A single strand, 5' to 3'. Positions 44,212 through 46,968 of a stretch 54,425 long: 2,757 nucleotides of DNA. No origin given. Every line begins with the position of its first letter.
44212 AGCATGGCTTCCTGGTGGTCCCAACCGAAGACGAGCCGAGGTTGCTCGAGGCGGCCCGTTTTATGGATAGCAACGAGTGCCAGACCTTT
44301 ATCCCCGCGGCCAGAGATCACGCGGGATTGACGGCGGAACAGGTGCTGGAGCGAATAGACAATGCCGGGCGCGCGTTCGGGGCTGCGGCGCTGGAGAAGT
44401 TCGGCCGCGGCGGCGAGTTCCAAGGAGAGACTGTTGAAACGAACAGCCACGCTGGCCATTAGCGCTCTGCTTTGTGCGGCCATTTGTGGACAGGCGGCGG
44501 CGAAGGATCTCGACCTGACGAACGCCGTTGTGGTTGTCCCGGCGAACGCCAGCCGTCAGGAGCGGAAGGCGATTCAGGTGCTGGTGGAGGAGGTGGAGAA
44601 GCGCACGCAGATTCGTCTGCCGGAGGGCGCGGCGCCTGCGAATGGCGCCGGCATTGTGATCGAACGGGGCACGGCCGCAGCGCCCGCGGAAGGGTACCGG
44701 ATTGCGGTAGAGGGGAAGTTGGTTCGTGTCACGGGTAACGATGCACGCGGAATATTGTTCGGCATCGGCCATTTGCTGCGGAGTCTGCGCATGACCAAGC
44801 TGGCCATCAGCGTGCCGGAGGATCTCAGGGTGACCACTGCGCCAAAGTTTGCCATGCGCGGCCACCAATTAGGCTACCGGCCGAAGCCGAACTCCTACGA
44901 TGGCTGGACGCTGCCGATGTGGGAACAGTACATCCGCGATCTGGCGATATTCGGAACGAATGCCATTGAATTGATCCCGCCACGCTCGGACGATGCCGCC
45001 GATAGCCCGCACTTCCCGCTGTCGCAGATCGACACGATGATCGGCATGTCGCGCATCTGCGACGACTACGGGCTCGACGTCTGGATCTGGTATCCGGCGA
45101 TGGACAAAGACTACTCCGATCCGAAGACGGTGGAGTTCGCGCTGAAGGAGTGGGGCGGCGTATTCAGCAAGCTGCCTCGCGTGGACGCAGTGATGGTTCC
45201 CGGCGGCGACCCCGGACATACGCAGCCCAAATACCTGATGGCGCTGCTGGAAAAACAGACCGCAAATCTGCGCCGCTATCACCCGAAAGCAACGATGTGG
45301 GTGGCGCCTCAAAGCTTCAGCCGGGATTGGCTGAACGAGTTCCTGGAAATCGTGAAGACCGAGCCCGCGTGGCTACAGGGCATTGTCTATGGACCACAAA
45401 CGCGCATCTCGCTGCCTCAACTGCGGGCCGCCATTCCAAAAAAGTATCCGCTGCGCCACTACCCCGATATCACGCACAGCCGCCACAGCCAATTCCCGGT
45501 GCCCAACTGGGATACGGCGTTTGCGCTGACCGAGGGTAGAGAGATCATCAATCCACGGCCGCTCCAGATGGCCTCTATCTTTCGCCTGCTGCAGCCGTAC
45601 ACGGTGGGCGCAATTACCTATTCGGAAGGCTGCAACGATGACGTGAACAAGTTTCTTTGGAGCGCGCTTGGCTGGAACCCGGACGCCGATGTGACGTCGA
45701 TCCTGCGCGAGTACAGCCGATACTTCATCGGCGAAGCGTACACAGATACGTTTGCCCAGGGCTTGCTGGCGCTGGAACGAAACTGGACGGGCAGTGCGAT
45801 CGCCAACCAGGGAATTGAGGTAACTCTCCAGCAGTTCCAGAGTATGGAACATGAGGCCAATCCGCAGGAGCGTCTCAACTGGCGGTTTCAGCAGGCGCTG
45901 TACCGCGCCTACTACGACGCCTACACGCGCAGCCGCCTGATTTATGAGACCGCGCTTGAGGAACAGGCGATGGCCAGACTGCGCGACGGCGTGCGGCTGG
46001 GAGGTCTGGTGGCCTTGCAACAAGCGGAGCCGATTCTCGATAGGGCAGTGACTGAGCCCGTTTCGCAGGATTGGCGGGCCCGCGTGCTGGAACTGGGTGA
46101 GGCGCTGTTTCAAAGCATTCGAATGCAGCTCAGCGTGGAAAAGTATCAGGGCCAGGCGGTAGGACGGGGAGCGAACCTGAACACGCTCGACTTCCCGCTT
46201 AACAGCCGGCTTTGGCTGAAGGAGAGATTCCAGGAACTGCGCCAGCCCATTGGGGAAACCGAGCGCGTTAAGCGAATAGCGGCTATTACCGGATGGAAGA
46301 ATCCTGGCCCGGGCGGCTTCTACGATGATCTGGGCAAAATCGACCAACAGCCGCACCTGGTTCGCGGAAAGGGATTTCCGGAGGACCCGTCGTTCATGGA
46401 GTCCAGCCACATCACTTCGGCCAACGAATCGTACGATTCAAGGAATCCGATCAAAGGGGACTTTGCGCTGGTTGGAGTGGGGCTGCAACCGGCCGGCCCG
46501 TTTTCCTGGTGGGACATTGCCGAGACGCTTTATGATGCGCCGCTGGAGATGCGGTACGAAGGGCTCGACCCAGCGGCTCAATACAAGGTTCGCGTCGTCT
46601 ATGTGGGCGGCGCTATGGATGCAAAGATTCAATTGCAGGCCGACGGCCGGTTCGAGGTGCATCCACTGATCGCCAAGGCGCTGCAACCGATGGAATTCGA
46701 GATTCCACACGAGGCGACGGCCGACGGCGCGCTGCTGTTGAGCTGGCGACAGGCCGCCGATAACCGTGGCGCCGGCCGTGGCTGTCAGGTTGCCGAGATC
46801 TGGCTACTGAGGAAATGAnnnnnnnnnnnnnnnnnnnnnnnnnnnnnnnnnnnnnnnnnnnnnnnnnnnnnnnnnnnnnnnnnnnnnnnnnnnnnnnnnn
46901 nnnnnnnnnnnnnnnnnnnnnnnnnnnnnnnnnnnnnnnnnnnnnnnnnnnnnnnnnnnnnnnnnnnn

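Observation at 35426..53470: Eighteen-kb, ten-gene operon bracketed by paralogous exported flavoproteins and combining a CxxCH protein, DUF1501, three BNR propellers, a sulfatase and a large hydrolase: candidate novel oxidative glycan-processing system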

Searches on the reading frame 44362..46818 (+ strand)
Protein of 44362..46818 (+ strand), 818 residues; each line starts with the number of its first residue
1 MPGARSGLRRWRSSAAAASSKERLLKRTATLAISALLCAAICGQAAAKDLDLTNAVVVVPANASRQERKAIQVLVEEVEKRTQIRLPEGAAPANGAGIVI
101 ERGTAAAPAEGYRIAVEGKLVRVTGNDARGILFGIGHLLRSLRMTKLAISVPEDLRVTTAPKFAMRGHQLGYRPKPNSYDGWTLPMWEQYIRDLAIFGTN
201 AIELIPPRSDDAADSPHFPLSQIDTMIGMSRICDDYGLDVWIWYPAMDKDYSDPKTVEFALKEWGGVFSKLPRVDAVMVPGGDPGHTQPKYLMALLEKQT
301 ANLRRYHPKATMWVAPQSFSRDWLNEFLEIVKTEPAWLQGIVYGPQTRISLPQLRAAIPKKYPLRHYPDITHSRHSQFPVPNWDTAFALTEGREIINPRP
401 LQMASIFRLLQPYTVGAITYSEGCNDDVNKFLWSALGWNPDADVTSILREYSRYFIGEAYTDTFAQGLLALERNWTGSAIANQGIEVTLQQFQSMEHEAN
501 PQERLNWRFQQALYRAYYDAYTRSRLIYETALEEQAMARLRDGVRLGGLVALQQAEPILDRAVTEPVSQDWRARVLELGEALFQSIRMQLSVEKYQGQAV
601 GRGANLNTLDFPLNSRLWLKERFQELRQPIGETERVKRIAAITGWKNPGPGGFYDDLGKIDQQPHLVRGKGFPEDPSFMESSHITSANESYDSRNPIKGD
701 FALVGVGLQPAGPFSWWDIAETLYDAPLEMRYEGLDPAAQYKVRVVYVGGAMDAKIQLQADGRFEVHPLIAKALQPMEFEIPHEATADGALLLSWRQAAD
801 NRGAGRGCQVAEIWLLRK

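Call 4: search_protein_families(library=pfam, proteins=[window:44362-46818:+], max_evalue=0.01)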
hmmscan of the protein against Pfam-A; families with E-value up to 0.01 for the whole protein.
window:44362-46818:+ (818 aa): 1 family
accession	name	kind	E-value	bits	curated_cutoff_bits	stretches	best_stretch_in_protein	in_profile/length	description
PF02838.20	Glyco_hydro_20b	-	2.6e-08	35.1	26.1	1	50-144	18-110/124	Glycosyl hydrolase family 20, domain 2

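Call 5: search_protein_families(library=ncbifam, proteins=[window:44362-46818:+], max_evalue=0.01)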
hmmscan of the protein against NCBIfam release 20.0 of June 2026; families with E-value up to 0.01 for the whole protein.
window:44362-46818:+ (818 aa): 2 families
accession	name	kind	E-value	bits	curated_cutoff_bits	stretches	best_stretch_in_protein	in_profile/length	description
NF049878.1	AlphGalctur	equivalog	2.3e-05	22.6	1300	1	101-172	77-145/901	alpha-d-galacturonidase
NF041654.1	GlcNAcase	equivalog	0.0034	15.9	1000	1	108-202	93-174/732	beta-N-acetylglucosaminidase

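Call 12: search_solved_structures(query=window:44362-46818:+, max_evalue=1)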
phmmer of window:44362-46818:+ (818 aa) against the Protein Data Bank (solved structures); distinct sequences matched with E-value up to 1: 4.
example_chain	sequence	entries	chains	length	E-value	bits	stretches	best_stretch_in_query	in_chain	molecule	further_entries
7bwg_A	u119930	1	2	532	0.00014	23.4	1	87-170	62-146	Beta-N-acetylhexosaminidase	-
9fyn_A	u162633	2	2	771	0.0092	17.4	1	69-170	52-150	lacto-n-biosidase GH20 | TrpyGH20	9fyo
9joq_A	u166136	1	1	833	0.015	16.7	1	91-170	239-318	beta-N-Acetylhexosaminidases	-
6q63_A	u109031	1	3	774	0.35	12.2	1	65-170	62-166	Beta-hexosaminidase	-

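Call 49: find_homologous_proteins(query=window:44434-46818:+, max_evalue=0.00001)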
Query window:44434-46818:+ (794 aa): 7547 proteins with E <= 0.00001 among 8000 candidates; the best 120 are listed.
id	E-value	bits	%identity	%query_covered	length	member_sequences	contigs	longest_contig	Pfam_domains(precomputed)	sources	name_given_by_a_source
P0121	0.0e+0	1840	100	100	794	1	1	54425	PF02838.21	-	-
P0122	0.0e+0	1358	74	98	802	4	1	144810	PF02838.21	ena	-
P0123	0.0e+0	1357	73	100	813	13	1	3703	PF02838.21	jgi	jgi:Glycosyl hydrolase family 20, domain 2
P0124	0.0e+0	1357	73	100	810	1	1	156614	PF02838.21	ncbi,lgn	-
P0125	0.0e+0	1353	72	100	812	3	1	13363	PF02838.21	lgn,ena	-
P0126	0.0e+0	1344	72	100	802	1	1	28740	PF02838.21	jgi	jgi:hypothetical protein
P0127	0.0e+0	1343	73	99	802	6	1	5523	PF02838.21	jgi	jgi:hypothetical protein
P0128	0.0e+0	1342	72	100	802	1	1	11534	PF02838.21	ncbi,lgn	-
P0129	0.0e+0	1341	72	99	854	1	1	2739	PF02838.21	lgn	-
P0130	0.0e+0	1340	72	100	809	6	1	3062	PF02838.21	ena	-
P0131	0.0e+0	1333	72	98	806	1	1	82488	PF02838.21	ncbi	-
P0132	0.0e+0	1325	72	98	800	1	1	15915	PF02838.21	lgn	-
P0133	0.0e+0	1316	72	99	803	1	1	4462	PF02838.21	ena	-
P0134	0.0e+0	1316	73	97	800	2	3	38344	PF02838.21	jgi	jgi:hypothetical protein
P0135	0.0e+0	1314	70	99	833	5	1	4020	PF02838.21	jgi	jgi:hypothetical protein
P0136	0.0e+0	1309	72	97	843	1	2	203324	PF02838.21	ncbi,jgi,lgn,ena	-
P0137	0.0e+0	1306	71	99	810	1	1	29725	PF02838.21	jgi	-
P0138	0.0e+0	1303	70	100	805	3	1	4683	PF02838.21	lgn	-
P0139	0.0e+0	1300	70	99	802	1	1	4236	PF02838.21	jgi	-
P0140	0.0e+0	1296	70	97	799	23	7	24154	PF02838.21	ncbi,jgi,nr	ncbi:MAG TPA: glycoside hydrolase family 20 zincin-like fold domain-containing protein [Blastocatell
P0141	0.0e+0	1292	69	99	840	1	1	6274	PF02838.21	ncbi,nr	ncbi:MAG TPA: glycoside hydrolase family 20 zincin-like fold domain-containing protein [Blastocatell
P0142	0.0e+0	1290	69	100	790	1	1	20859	PF02838.21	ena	-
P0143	0.0e+0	1290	70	99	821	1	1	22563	PF02838.21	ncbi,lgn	-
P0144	0.0e+0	1283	70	99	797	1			PF02838.21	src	-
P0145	0.0e+0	1283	68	99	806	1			PF02838.21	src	-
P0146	0.0e+0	1280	69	99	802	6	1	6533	PF02838.21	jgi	-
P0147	0.0e+0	1278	68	99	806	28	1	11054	PF02838.21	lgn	-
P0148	0.0e+0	1277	70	98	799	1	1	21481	PF02838.21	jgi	jgi:hypothetical protein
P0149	0.0e+0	1275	69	98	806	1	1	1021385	PF02838.21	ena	-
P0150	0.0e+0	1273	67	100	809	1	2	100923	PF02838.21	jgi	jgi:hypothetical protein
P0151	0.0e+0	1272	68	99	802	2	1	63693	PF02838.21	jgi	jgi:glycosyl hydrolase family 20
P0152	0.0e+0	1272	68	100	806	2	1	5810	PF02838.21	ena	-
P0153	0.0e+0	1270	69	99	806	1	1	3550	PF02838.21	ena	-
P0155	0.0e+0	1269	68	99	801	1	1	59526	PF02838.21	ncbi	-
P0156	0.0e+0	1269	68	99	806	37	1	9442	PF02838.21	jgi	jgi:Glycosyl hydrolase family 20, domain 2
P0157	0.0e+0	1268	68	100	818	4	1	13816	PF02838.21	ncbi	ncbi:MAG: glycoside hydrolase family 20 zincin-like fold domain-containing protein [Acidobacteriota 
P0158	0.0e+0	1267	69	98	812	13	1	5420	PF02838.21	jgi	-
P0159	0.0e+0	1261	67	99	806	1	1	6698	PF02838.21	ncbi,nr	ncbi:MAG TPA: glycoside hydrolase family 20 zincin-like fold domain-containing protein [Blastocatell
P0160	0.0e+0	1253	67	99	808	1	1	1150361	PF02838.21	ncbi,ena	-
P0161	0.0e+0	1247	67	100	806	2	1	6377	PF02838.21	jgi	jgi:hypothetical protein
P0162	0.0e+0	1244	68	97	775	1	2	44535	PF02838.21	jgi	jgi:hypothetical protein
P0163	0.0e+0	1242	67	98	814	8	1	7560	PF02838.21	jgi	-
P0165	0.0e+0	1240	67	99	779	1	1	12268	PF02838.21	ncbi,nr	ncbi:MAG: hypothetical protein J2P41_01040 [Blastocatellia bacterium]|nr:hypothetical protein [Blast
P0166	0.0e+0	1239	67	99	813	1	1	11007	PF02838.21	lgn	-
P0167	0.0e+0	1237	67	99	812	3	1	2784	PF02838.21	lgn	-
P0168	0.0e+0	1234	69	98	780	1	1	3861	PF02838.21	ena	-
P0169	0.0e+0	1234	67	98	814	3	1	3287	PF02838.21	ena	-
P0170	0.0e+0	1233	67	99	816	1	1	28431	PF02838.21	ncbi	-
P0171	0.0e+0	1233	67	99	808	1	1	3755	PF02838.21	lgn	-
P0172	0.0e+0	1231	68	97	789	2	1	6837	PF02838.21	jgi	-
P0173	0.0e+0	1227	67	97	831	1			PF02838.21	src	-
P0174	0.0e+0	1222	65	100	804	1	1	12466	PF02838.21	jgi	jgi:hypothetical protein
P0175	0.0e+0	1215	66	99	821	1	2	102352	PF02838.21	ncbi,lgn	-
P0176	0.0e+0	1207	66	98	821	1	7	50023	PF02838.21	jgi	-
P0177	0.0e+0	1207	66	99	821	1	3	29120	PF02838.21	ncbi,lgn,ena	ncbi:MAG TPA: glycoside hydrolase family 20 zincin-like fold domain-containing protein [Blastocatell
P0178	0.0e+0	1207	67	98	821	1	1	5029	PF02838.21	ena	-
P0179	0.0e+0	1203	65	98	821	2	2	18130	PF02838.21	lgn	-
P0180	0.0e+0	1199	65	100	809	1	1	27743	PF02838.21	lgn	-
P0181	0.0e+0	1198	65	99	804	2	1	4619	PF02838.21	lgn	-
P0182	0.0e+0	1197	65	98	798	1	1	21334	PF02838.21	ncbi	-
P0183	0.0e+0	1195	66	97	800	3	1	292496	PF02838.21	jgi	-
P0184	0.0e+0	1193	66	98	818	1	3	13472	PF02838.21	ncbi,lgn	-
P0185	0.0e+0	1187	66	97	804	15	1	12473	PF02838.21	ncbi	-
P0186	0.0e+0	1187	66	97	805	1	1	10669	PF02838.21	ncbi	-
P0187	0.0e+0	1186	65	99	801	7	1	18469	PF02838.21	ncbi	-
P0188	0.0e+0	1185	64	100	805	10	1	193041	PF02838.21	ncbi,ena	-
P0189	0.0e+0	1182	65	99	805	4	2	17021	PF02838.21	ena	-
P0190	0.0e+0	1182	66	97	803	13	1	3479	PF02838.21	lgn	-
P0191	0.0e+0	1180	65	98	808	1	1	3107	PF02838.21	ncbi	ncbi:MAG: glycoside hydrolase family 20 zincin-like fold domain-containing protein [Blastocatellia b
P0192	0.0e+0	1180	63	100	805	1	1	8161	PF02838.21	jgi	jgi:hypothetical protein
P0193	0.0e+0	1178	66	97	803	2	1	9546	PF02838.21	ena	-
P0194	0.0e+0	1175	64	99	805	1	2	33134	PF02838.21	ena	-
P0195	0.0e+0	1171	64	100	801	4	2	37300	PF02838.21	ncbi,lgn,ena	-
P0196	0.0e+0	1170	65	97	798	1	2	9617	PF02838.21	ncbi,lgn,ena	-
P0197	0.0e+0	1168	65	97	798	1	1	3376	PF02838.21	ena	-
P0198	0.0e+0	1167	69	91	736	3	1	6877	PF02838.21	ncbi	ncbi:MAG TPA: glycoside hydrolase family 20 zincin-like fold domain-containing protein, partial [Bla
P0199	0.0e+0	1165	64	99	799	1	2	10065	PF02838.21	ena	-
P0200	0.0e+0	1163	65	98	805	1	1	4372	PF02838.21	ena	-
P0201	0.0e+0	1152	63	100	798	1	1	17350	PF02838.21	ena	-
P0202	0.0e+0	1144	62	100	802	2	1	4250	PF02838.21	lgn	-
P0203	0.0e+0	1141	62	100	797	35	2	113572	PF02838.21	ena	-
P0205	0.0e+0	1138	63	99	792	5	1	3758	PF02838.21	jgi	jgi:hypothetical protein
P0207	0.0e+0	1138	64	99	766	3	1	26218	PF02838.21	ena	-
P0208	0.0e+0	1135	63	99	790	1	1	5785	PF02838.21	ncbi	-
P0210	0.0e+0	1131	63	99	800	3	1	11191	PF02838.21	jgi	jgi:hypothetical protein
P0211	0.0e+0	1130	64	97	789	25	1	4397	PF02838.21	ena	-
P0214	0.0e+0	1125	63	100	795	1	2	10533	PF02838.21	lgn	-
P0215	0.0e+0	1125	63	100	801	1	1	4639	PF02838.21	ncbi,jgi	jgi:hypothetical protein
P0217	0.0e+0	1123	63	99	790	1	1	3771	PF02838.21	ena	-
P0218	0.0e+0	1122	64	97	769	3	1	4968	PF02838.21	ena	-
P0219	0.0e+0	1119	62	98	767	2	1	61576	PF02838.21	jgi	jgi:hypothetical protein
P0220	0.0e+0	1117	64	97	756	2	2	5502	PF02838.21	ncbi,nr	ncbi:MAG: hypothetical protein NZT92_15000 [Abditibacteriales bacterium]|nr:hypothetical protein [Ab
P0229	0.0e+0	1108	62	97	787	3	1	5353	PF02838.21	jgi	-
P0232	0.0e+0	1106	63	99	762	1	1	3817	PF02838.21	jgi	jgi:hypothetical protein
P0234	0.0e+0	1104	62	99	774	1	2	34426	PF02838.21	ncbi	-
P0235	0.0e+0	1104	63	97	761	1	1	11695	PF02838.21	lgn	-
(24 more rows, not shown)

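Call 63: predict_structure(alignment_id=A2)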
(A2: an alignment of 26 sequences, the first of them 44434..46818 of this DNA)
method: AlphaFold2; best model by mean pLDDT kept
length: 794 residues; sequences in the alignment: 26
mean_pLDDT: 73.0   pTM: 0.69
mean pLDDT of the five models: 73.0, 71.8, 70.6, 69.0, 67.9
residues with pLDDT >= 90: 248; 70-90: 275; 50-70: 91; < 50: 180
segments of 3 or more residues with pLDDT < 50: 1-3, 15-21, 148-153, 185-196, 258-260, 346-372, 398-401, 564-591, 621-701, 725-728, 778-782
pLDDT, mean of each block of 10 residues (from residue 1): 53 46 79 93 96 94 87 90 91 95 96 95 93 91 71 59 91 92 52 54 91 92 77 88 92 72 83 96 95 73 93 91 74 93 57 36 42 65 80 66 78 89 93 91 88 72 94 89 87 84 80 86 87 80 81 73 42 28 40 62 80 75 33 27 29 28 25 25 27 36 76 90 57 85 72 85 91 60 61 88
secondary structure, 60 per line:
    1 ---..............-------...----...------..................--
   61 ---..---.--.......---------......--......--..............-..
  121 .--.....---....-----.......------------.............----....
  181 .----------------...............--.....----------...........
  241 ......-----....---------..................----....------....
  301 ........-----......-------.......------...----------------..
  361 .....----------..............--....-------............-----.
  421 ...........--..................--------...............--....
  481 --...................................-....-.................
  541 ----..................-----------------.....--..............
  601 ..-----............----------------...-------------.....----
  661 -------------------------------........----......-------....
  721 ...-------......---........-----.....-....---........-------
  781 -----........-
elements in order (helices of 4 or more, strands of 3 or more residues): H4-17 E25-27 E32-34 H41-58 E72-78 E88-93 E96-101 H104-117 E119-121 E124-128 E132-135 E141-147 H160-172 E177-181 H198-212 E215-219 H230-246 E252-255 H265-282 E287-290 H297-308 E314-319 H327-333 E340-342 H359-365 H376-389 E392-395 H403-414 H420-431 H434-451 H460-474 H477-480 H483-517 H519-522 H524-540 H545-562 H580-584 H587-602 H608-619 H652-656 H692-699 E704-709 E717-723 E731-736 E740-747 E753-757 H759-762 E766-773 E786-793

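Call 65: fold_search(model_id=the predicted structure, library=pdb)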
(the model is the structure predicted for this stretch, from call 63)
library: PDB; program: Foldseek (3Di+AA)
matches with E <= 10: 1651; with E <= 0.001: 220
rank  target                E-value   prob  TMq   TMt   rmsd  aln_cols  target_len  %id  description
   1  4c90_A                2.9e-15  1.00  0.46  0.45  21.1       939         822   11  Evidence that GH115 alpha-glucuronidase activity is dependent on conformational flexibility (released 2013-11-13)
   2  4c91_A                6.9e-15  1.00  0.46  0.46  20.7       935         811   11  Evidence that GH115 alpha-glucuronidase activity is dependent on conformational flexibility (released 2013-11-13)
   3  5by3                  7.3e-15  1.00  0.39  0.40  19.6       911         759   12  A novel family GH115 4-O-Methyl-alpha-glucuronidase, BtGH115A, with specificity for decorated arabinogalactans (released 2015-07-22)
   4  7pug_A                9.2e-15  1.00  0.48  0.47  21.2       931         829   12  GH115 alpha-1,2-glucuronidase in complex with xylopentaose (released 2022-01-19)
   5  7pxq                  1.3e-14  1.00  0.47  0.45  21.3       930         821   12  GH115 alpha-1,2-glucuronidase D303A (released 2022-01-19)
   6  2v5d                  2.9e-14  1.00  0.41  0.45  17.0       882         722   11  Structure of a Family 84 Glycoside Hydrolase and a Family 32 Carbohydrate-Binding Module in Tandem from Clostridium perf (released 2009-01-27)
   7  4c91_B                4.4e-14  1.00  0.47  0.46  20.9       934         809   11  Evidence that GH115 alpha-glucuronidase activity is dependent on conformational flexibility (released 2013-11-13)
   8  4c90_B                5.6e-14  1.00  0.44  0.44  21.8       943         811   11  Evidence that GH115 alpha-glucuronidase activity is dependent on conformational flexibility (released 2013-11-13)
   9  4zmh_A                1.5e-13  1.00  0.47  0.41   6.4       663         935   12  Crystal structure of a five-domain GH115 alpha-Glucuronidase from the Marine Bacterium Saccharophagus degradans 2-40T (released 2016-05-04)
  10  4zmh_B                1.8e-13  1.00  0.45  0.39   7.1       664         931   11  Crystal structure of a five-domain GH115 alpha-Glucuronidase from the Marine Bacterium Saccharophagus degradans 2-40T (released 2016-05-04)
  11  6pv5                  3.6e-13  1.00  0.41  0.54   8.5       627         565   12  Structure of CpGH84B (released 2019-09-11)
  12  1mqp                  5.0e-13  1.00  0.40  0.46  15.2       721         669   13  THE CRYSTAL STRUCTURE OF ALPHA-D-GLUCURONIDASE FROM BACILLUS STEAROTHERMOPHILUS T-6 (released 2003-09-23)
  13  1l8n_A                5.3e-13  1.00  0.42  0.48  14.2       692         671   14  The 1.5A crystal structure of alpha-D-glucuronidase from Bacillus stearothermophilus T-1, complexed with 4-O-methyl-gl (released 2003-03-21)
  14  6rhe_A                5.8e-13  1.00  0.41  0.53  11.8       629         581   12  CpOGA D298N in complex with hOGA-derived S-GlcNAc peptide (released 2019-12-25)
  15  7dvb_D                6.4e-13  1.00  0.35  0.51   7.9       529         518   12  D335N variant of Bt4394 in complex with 6SO3-NAG-oxazoline intermediate (released 2022-01-19)
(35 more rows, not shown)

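Call 71: find_encoding_contigs(protein=P0160, flank=8000, max_places=1)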
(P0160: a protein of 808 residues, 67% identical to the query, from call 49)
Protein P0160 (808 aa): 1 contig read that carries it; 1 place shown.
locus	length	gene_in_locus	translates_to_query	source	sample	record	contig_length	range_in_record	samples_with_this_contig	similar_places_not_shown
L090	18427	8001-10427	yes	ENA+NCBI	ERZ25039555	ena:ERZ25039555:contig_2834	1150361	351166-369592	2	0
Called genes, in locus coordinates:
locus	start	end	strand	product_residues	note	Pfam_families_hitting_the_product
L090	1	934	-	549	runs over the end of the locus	PF01564:Spermine_synth (weak)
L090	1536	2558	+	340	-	PF05762:VWA_CoxE (weak), PF00092:VWA, PF13519:VWA_2, PF13768:VWA_3 (faint)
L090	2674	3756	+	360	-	PF00092:VWA, PF13519:VWA_2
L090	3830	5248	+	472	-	PF13231:PMT_2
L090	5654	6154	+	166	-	-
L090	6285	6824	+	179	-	PF22769:DCD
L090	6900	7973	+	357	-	PF04055:Radical_SAM, PF13353:Fer4_12 (weak)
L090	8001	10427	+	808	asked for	PF02838:Glyco_hydro_20b (weak)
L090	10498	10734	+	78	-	PF21748:UPF0150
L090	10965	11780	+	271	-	PF03328:HpcH_HpaI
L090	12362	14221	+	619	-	-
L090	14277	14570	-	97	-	-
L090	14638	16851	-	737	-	PF01145:Band_7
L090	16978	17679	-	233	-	-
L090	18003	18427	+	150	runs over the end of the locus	-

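Call 72: find_encoding_contigs(protein=P0136, flank=8000, max_places=1)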
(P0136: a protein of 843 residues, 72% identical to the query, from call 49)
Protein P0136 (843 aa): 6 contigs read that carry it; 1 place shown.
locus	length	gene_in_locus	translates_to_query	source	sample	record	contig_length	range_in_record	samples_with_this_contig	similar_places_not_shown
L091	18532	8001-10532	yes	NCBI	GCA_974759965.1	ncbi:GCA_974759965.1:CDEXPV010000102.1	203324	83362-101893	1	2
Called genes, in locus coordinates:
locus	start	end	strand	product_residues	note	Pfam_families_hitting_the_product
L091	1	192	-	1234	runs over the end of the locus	PF16078:2-oxogl_dehyd_N, PF00198:2-oxoacid_dh, PF00676:E1_dh, PF02779:Transket_pyr, PF16870:OxoGdeHyase_C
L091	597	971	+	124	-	PF18917:LiaI-LiaF-like_TM1 (weak), PF22570:LiaF-TM (weak)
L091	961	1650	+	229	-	PF18917:LiaI-LiaF-like_TM1, PF22570:LiaF-TM, PF18917:LiaI-LiaF-like_TM1, PF09922:LiaF-like_C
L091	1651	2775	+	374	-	PF06580:His_kinase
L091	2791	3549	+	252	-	PF00072:Response_reg, PF04397:LytTR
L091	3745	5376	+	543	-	PF01425:Amidase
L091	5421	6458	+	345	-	PF01408:GFO_IDH_MocA, PF22725:GFO_IDH_MocA_C3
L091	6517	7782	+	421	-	PF07690:MFS_1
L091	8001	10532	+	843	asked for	PF02838:Glyco_hydro_20b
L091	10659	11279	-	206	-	PF04542:Sigma70_r2, PF08281:Sigma70_r4_2, PF04545:Sigma70_r4 (weak)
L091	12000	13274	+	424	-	PF01520:Amidase_3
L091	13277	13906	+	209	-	PF10646:Germane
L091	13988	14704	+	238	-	PF01138:RNase_PH, PF03725:RNase_PH_C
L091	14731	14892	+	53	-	-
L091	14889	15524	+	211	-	PF01725:Ham1p_like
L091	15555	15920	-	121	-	-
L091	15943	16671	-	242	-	PF00588:SpoU_methylase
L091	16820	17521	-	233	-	PF02463:SMC_N (faint), PF13191:AAA_16 (weak), PF00005:ABC_tran, PF13304:AAA_21 (faint)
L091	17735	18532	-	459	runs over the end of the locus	PF25917:BSH_RND, PF25973:BSH_CzcB (weak), PF25984:BSH_YknX (weak), PF25881:HH_YBHG, PF25876:HH_MFP_RND, PF25954:Beta-barrel_RND_2, PF25990:Beta-barrel_YknX (weak), PF25989:YknX_C, +1 more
